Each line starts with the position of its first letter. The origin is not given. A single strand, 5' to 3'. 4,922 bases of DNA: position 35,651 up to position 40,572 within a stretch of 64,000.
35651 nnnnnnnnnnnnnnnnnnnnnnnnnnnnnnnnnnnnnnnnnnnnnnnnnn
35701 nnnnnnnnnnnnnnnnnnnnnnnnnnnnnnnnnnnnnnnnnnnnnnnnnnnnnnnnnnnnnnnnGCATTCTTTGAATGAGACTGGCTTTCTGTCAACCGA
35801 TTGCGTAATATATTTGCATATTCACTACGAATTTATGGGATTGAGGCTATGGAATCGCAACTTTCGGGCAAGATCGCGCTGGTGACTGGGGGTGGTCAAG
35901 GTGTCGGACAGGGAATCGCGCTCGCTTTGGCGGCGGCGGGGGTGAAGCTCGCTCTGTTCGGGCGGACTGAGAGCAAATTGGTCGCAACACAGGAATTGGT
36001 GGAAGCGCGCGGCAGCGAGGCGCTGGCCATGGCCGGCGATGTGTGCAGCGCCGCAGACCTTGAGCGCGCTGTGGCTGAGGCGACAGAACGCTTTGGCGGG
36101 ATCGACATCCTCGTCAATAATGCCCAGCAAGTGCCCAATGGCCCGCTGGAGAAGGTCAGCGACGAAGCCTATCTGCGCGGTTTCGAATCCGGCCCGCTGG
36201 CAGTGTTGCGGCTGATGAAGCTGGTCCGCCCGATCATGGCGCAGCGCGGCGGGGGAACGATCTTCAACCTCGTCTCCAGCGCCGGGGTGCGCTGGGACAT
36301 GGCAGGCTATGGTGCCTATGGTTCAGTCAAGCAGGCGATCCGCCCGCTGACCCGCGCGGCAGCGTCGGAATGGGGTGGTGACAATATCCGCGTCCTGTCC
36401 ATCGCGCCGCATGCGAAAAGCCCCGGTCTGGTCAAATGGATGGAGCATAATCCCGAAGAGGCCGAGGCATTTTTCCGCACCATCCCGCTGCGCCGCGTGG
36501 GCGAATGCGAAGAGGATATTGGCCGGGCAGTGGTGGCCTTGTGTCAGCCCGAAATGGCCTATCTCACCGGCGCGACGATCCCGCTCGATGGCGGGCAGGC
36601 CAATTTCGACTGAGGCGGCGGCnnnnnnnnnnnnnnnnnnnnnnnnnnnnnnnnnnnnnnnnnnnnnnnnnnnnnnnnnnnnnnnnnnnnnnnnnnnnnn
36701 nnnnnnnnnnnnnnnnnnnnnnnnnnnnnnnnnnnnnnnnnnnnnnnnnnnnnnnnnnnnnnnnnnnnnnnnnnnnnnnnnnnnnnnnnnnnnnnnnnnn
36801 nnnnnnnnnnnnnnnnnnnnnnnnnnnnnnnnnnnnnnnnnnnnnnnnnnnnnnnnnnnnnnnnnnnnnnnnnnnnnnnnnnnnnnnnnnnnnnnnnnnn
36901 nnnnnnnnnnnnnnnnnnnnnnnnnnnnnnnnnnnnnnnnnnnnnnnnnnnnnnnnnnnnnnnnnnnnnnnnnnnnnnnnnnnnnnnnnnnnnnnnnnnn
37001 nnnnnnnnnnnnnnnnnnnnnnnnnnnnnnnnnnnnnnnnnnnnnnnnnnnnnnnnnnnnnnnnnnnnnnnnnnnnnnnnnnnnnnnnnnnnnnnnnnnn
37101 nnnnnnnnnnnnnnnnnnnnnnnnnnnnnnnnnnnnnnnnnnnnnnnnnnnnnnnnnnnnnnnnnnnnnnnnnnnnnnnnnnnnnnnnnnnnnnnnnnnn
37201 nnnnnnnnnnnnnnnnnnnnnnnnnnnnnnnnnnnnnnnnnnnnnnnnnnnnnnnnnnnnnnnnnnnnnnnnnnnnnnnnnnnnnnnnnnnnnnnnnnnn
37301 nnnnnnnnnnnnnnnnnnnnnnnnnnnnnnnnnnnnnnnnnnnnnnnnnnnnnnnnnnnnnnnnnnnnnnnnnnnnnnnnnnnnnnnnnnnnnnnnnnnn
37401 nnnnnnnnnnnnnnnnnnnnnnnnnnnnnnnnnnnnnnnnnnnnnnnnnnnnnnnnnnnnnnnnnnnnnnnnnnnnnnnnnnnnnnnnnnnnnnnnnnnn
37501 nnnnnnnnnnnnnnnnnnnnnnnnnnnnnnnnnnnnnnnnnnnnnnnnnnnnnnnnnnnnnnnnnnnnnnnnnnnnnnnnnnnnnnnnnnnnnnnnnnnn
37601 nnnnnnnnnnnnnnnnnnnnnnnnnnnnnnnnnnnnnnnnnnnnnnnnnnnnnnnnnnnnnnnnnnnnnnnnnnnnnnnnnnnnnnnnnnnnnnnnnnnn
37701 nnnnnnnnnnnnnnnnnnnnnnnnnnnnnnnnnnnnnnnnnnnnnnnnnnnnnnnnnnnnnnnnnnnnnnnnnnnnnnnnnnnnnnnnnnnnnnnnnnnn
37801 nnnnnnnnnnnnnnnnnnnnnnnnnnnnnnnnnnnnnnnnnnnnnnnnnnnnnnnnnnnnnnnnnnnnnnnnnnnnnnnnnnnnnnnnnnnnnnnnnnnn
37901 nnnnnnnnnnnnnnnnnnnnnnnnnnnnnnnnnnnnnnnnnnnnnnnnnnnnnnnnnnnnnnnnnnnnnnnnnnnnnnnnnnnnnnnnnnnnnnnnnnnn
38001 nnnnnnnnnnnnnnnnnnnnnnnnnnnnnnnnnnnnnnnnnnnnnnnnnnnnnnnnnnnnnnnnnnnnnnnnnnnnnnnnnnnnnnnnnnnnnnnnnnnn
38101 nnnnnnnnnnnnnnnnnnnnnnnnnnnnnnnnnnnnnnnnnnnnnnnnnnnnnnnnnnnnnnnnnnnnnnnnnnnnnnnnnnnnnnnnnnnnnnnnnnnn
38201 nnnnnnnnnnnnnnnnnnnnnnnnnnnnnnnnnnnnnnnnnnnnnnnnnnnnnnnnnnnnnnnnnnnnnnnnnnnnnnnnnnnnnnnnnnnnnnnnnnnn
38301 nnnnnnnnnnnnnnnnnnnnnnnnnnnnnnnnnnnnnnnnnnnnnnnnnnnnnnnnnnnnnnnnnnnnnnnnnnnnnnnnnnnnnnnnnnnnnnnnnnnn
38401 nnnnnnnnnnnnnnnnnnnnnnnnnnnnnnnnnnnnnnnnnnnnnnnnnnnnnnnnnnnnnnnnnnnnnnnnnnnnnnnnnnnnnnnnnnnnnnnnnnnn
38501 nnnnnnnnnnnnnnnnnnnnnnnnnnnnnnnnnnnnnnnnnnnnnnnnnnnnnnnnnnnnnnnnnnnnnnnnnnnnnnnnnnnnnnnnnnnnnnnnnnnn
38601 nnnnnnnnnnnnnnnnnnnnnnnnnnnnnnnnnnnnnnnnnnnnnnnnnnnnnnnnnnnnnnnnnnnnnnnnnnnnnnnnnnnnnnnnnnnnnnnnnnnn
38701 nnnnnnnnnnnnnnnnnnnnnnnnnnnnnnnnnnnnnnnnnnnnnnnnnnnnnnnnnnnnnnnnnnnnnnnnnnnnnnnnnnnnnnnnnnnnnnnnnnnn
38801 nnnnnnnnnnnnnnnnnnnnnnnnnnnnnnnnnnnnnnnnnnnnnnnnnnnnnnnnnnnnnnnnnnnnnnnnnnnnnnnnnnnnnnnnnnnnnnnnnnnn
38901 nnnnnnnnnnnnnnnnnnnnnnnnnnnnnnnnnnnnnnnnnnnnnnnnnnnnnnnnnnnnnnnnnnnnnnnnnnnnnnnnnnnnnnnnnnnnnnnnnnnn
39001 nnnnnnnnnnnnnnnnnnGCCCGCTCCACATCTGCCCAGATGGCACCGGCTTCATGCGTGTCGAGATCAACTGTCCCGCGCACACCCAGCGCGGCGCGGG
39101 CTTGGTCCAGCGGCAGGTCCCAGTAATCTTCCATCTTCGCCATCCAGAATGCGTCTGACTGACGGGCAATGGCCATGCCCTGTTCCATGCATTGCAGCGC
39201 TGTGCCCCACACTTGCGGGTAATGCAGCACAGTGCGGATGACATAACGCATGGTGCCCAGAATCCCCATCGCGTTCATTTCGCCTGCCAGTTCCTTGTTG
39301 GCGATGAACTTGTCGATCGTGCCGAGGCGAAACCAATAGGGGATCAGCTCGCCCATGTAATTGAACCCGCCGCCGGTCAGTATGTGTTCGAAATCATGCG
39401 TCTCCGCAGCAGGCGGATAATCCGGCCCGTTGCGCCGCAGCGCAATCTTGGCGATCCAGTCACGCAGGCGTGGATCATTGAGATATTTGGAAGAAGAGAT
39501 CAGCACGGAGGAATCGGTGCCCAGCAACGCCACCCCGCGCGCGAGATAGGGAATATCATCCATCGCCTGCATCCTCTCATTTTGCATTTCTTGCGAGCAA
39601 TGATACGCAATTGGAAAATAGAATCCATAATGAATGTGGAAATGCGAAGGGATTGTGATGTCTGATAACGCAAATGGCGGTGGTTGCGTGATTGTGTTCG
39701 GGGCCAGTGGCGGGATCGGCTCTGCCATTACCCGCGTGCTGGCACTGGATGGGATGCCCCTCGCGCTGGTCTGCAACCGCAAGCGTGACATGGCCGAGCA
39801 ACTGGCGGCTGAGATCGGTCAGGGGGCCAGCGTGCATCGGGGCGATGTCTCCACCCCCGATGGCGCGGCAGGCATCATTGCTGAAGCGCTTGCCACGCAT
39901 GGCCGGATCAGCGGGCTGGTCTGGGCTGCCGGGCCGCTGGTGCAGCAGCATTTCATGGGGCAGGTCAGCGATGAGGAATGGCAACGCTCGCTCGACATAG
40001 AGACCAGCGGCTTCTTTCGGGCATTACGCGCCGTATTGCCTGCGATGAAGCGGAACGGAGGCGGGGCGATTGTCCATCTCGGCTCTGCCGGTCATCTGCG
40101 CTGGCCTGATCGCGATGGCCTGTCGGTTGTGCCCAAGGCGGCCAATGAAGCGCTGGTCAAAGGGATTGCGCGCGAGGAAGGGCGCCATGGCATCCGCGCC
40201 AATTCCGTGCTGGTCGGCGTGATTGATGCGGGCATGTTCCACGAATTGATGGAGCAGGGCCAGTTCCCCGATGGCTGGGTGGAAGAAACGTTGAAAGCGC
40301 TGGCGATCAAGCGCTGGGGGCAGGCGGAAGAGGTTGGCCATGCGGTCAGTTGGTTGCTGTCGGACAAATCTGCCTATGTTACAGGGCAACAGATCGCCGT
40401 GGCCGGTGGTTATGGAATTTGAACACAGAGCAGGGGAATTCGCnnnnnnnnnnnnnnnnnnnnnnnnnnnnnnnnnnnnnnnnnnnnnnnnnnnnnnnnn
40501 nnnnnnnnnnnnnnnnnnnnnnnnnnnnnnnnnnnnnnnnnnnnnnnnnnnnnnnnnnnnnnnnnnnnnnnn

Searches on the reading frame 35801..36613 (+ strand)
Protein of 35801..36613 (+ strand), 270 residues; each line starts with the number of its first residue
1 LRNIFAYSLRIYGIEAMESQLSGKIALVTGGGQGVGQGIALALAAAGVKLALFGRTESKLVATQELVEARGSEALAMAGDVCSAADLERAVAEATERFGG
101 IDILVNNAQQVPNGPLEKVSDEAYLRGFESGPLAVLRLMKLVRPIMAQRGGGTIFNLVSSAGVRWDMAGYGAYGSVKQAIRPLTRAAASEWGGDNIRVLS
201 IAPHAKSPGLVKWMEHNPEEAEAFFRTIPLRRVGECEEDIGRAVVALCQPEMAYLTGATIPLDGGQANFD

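Call 6: search_protein_families(library=pfam, proteins=[window:35801-36613:+], max_evalue=0.001)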
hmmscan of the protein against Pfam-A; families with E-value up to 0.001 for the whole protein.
window:35801-36613:+ (270 aa): 3 families
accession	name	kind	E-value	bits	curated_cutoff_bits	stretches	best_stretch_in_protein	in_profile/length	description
PF13561.12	adh_short_C2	-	5.3e-45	154.3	27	1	33-265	6-234/236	Enoyl-(Acyl carrier protein) reductase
PF00106.31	adh_short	-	2e-38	132.3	26.6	1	24-205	1-181/195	short chain dehydrogenase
PF08659.16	KR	-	1.7e-10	41.6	22.6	1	27-176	4-152/180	KR domain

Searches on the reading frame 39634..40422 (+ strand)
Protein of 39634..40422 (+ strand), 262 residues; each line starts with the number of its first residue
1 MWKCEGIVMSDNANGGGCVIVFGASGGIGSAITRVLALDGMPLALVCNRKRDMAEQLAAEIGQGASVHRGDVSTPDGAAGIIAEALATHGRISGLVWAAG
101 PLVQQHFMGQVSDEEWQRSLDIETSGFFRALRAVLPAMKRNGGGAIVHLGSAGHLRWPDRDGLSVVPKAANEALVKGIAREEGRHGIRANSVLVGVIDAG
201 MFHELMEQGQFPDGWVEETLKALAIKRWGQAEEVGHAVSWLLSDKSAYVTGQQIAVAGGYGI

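Call 18: search_protein_families(library=pfam, proteins=[window:39634-40422:+])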
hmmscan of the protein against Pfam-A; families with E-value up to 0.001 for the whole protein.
window:39634-40422:+ (262 aa): 4 families
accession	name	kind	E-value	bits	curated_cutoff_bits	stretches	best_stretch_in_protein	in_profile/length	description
PF13561.12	adh_short_C2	-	4e-44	151.4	27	1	23-260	1-235/236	Enoyl-(Acyl carrier protein) reductase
PF00106.31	adh_short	-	2.8e-29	102.5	26.6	1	18-207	2-192/195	short chain dehydrogenase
PF08659.16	KR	-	1.9e-09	38.1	22.6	1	17-126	1-115/180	KR domain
PF05368.20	NmrA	-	8.8e-05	22.7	27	0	19-86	5-67/298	NmrA-like family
